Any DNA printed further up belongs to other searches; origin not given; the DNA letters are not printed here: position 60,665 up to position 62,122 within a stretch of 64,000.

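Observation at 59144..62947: Self-contained three-gene cassette of unknown function: 3-TM membrane protein + Amidohydro_2-like hydrolase + expanded M19-dipeptidase-like hydrolase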

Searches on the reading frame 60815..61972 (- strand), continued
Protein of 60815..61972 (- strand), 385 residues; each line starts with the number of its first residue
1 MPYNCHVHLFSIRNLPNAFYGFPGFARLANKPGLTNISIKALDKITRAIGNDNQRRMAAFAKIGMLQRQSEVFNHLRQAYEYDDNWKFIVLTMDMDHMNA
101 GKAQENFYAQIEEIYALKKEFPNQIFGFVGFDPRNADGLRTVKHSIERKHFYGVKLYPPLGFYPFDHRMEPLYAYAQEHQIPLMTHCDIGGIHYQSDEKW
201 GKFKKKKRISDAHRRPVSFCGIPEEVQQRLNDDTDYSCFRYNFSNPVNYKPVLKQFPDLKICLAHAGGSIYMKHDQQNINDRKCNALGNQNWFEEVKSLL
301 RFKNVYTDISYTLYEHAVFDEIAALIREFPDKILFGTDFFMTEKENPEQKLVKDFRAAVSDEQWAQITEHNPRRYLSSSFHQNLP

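Call 91: find_encoding_contigs(protein=P0228, flank=9000, max_places=1)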
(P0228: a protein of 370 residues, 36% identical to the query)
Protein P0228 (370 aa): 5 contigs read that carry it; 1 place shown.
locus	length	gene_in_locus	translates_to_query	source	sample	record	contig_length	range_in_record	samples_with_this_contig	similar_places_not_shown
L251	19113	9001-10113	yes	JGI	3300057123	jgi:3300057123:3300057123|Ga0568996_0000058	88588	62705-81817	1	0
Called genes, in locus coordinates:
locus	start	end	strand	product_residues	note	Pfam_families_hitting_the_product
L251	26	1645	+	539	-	PF00732:GMC_oxred_N, PF00890:FAD_binding_2 (weak), PF01266:DAO, PF05199:GMC_oxred_C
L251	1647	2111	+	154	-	PF01575:MaoC_dehydratas, PF13452:FAS1_DH_region (weak)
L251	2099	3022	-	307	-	PF01370:Epimerase, PF08338:DUF1731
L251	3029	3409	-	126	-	-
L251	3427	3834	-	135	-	-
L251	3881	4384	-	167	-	PF12802:MarR_2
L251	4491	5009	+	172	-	PF14588:YjgF_endoribonc, PF01042:Ribonuc_L-PSP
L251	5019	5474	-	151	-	PF13302:Acetyltransf_3 (weak), PF00583:Acetyltransf_1, PF13508:Acetyltransf_7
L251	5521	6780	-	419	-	PF01053:Cys_Met_Meta_PP, PF00155:Aminotran_1_2 (weak), PF00266:Aminotran_5, PF06838:Met_gamma_lyase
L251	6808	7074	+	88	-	-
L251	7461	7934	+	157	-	PF08291:Peptidase_M15_3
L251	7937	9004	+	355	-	-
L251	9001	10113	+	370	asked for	PF04909:Amidohydro_2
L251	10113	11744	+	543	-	-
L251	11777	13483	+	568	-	-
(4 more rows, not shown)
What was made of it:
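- (6) The distant trio has an M15_3 PG peptidase 3 nt upstream of A (call 91).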
